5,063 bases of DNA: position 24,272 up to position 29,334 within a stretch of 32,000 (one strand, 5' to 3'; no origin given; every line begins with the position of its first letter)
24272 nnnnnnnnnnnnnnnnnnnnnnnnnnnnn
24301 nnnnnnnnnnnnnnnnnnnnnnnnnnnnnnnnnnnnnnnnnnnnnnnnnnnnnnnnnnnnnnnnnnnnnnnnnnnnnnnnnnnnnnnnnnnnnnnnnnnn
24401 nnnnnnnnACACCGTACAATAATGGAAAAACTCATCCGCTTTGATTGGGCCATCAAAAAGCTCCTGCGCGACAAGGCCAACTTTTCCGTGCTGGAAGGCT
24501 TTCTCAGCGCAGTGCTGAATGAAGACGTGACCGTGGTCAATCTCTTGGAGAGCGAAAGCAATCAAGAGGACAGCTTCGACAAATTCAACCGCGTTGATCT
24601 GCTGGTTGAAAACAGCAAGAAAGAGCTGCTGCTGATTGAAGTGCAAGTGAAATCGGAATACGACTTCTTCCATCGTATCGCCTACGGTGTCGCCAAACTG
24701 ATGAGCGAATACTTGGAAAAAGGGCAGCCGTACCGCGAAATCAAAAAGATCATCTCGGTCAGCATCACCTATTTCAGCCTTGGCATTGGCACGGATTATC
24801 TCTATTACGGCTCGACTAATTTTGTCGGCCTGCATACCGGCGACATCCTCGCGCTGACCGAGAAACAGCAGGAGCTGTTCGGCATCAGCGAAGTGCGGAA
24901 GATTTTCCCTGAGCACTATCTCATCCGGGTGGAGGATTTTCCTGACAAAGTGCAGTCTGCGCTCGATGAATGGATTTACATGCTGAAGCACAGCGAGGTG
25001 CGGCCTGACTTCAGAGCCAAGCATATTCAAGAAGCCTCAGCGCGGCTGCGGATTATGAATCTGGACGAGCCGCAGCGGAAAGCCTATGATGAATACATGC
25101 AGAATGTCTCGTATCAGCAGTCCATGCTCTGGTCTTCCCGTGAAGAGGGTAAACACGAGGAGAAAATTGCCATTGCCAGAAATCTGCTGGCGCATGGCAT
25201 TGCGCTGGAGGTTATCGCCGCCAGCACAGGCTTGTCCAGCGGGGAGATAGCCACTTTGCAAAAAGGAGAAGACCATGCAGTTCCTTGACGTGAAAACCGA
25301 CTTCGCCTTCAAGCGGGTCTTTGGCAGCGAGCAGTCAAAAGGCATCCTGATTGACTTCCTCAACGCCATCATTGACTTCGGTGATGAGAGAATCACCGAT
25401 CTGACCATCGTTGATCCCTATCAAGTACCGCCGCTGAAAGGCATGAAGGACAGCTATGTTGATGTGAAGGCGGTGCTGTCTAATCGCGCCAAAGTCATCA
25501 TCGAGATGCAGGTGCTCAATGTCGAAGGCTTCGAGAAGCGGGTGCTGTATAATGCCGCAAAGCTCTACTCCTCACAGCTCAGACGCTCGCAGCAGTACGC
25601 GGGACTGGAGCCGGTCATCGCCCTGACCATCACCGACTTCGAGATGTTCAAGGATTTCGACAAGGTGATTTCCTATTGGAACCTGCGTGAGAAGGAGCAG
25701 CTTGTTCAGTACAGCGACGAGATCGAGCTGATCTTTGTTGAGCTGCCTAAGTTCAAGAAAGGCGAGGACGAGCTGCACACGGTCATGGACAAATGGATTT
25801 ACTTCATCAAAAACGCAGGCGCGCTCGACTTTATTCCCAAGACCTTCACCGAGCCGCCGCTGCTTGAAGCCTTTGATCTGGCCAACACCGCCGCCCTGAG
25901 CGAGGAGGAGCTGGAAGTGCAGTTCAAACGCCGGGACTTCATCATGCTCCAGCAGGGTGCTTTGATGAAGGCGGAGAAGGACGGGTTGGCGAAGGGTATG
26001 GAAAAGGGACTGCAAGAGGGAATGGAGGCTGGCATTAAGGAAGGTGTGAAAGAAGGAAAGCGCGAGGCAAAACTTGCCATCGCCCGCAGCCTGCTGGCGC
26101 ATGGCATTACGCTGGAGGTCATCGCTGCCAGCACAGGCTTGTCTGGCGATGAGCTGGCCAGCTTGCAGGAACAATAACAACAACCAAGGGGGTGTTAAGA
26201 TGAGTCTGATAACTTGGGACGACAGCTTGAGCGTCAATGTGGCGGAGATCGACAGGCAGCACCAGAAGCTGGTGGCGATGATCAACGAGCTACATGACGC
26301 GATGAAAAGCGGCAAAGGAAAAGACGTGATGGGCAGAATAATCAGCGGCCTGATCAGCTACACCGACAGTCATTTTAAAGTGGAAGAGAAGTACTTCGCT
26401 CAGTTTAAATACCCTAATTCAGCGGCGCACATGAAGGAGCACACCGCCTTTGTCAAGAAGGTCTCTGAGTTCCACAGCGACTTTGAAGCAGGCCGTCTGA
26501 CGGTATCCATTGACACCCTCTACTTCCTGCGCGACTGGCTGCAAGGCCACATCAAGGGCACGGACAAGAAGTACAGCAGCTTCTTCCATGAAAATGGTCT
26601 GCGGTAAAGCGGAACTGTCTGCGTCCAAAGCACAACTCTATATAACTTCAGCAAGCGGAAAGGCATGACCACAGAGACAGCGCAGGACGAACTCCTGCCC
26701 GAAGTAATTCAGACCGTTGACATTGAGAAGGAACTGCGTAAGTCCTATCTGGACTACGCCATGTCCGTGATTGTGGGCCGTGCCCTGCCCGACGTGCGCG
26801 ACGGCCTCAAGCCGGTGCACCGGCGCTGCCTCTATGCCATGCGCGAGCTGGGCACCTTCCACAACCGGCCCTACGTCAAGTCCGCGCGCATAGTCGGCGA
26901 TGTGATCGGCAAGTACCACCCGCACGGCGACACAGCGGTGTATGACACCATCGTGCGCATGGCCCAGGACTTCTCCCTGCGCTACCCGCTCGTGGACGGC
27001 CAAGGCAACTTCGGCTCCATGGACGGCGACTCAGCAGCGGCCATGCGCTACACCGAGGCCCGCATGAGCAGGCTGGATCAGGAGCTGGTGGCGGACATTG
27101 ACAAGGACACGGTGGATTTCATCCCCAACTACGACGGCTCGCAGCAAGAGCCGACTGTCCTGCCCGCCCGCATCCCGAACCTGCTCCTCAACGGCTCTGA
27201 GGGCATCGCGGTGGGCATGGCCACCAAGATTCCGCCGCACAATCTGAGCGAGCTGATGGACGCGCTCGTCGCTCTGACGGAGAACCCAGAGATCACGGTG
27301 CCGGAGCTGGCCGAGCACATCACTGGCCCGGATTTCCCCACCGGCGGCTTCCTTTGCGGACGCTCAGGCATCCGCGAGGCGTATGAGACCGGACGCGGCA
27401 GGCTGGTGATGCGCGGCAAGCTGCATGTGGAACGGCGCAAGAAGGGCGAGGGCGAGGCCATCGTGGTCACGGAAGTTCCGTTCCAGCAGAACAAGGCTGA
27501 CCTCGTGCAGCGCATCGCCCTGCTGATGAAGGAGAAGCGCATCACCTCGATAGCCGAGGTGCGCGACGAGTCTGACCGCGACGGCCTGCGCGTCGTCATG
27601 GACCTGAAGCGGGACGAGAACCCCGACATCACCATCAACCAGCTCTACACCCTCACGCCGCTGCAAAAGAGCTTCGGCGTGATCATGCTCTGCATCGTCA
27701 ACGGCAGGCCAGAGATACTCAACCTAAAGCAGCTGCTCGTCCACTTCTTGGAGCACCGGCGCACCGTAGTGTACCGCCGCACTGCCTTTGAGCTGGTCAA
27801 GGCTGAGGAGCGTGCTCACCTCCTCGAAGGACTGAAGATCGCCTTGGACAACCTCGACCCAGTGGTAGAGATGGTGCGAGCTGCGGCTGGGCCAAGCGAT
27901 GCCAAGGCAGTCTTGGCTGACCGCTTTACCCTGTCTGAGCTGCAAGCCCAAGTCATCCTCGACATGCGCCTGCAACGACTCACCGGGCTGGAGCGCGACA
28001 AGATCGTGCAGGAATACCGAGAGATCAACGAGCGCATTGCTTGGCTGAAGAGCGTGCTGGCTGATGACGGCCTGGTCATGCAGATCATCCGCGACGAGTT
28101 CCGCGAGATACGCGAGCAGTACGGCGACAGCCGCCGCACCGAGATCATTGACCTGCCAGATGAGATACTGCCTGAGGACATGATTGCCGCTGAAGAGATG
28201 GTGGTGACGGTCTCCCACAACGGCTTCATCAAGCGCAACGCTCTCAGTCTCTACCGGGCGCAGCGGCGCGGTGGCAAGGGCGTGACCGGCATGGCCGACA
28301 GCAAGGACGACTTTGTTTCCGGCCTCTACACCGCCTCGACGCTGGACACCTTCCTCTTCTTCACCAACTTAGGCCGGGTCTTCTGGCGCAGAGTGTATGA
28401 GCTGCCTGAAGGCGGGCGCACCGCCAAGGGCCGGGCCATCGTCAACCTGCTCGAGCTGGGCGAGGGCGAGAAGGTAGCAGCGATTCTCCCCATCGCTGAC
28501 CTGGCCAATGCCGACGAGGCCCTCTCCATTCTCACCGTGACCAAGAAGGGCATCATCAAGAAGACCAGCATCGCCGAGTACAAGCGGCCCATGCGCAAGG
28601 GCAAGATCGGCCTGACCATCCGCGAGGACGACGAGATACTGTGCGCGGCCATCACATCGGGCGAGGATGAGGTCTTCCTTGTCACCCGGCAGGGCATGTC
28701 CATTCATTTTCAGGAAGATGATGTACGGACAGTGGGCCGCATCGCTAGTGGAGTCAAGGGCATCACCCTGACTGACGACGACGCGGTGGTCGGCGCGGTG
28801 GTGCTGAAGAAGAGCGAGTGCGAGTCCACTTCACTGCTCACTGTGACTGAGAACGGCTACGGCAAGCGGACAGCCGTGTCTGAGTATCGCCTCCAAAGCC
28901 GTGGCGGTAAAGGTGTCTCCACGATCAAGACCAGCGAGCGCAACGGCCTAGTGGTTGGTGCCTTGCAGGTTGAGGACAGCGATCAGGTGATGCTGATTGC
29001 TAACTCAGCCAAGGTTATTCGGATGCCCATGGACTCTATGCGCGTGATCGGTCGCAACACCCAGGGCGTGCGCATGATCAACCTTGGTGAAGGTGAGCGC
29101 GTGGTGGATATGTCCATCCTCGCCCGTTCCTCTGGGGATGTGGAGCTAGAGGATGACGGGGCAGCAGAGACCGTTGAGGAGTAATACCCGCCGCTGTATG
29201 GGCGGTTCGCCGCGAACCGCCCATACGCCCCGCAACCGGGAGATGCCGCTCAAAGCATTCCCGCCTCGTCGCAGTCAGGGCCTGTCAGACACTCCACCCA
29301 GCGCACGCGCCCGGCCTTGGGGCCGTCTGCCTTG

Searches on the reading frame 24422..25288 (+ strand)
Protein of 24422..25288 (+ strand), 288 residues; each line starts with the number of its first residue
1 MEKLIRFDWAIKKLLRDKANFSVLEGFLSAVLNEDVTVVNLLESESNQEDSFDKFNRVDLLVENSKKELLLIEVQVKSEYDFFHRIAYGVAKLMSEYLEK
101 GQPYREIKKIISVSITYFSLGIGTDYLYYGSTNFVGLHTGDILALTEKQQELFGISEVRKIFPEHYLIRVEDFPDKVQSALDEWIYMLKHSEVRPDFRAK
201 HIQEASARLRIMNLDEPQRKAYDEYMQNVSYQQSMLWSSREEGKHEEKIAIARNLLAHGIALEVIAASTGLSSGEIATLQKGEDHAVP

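Call 7: search_protein_families(library=pfam, proteins=[window:24422-25288:+], max_evalue=0.01)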
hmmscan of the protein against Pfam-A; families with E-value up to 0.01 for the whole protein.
window:24422-25288:+ (288 aa): 1 family
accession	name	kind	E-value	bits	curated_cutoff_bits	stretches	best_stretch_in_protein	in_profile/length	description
PF12784.13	PDDEXK_2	-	4e-23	82.8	27.4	1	7-233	3-223/229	PD-(D/E)XK nuclease family transposase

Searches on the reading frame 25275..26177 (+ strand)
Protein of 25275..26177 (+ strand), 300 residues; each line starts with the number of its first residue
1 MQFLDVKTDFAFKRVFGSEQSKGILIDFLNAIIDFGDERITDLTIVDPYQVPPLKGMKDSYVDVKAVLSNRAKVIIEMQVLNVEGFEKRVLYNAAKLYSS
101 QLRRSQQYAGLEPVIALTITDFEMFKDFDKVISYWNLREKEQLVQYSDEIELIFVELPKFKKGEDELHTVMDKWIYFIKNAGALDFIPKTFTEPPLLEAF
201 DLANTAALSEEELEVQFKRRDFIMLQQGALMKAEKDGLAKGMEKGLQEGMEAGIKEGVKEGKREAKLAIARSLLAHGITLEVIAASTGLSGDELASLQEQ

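Call 7: search_protein_families(library=pfam, proteins=[window:25275-26177:+], max_evalue=0.01)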
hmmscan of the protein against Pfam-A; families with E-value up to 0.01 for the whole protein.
window:25275-26177:+ (300 aa): 2 families
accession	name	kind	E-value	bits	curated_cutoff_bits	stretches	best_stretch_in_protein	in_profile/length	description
PF12784.13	PDDEXK_2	-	3.6e-52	177.8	27.4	1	7-222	2-218/229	PD-(D/E)XK nuclease family transposase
PF09811.14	Yae1_N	-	0.0075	16.4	27.5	0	236-261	4-29/39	Essential protein Yae1, N terminal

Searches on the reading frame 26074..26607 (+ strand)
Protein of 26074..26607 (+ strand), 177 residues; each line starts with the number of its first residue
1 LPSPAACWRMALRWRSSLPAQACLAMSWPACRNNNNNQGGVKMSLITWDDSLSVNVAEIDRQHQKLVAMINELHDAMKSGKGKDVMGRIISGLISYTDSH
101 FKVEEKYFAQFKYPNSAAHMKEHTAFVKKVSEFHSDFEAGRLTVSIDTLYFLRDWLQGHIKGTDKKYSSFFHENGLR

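Call 7: search_protein_families(library=pfam, proteins=[window:26074-26607:+], max_evalue=0.01)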
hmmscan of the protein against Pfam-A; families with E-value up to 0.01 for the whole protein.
window:26074-26607:+ (177 aa): 1 family
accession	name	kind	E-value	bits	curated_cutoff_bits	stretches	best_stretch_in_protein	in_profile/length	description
PF01814.28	Hemerythrin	-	4.5e-15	56.7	25.3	1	56-167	3-123/127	Hemerythrin HHE cation binding domain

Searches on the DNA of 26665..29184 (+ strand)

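Call 64: search_rna_families(sources=[L004, L005, L006, L007, L008, L085, L087, L092, L093, L094], threshold=evalue, max_evalue=0.1)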
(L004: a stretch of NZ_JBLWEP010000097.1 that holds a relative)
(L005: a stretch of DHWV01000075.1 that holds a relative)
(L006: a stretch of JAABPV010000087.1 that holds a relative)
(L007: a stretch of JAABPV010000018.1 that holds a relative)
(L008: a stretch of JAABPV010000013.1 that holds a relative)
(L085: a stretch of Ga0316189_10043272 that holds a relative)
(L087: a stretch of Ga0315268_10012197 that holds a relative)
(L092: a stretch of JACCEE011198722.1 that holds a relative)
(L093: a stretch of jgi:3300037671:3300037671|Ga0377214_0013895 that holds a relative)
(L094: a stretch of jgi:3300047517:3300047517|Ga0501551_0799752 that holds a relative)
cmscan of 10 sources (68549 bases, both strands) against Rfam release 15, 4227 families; matches with E-value up to 0.1: 2.
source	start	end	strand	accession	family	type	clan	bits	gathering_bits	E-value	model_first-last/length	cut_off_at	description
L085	447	519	-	RF00005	tRNA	Gene; tRNA;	CL00001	66.7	29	2.7e-12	1-71/71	no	tRNA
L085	361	435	-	RF00005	tRNA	Gene; tRNA;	CL00001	62.2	29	4.7e-11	1-71/71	no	tRNA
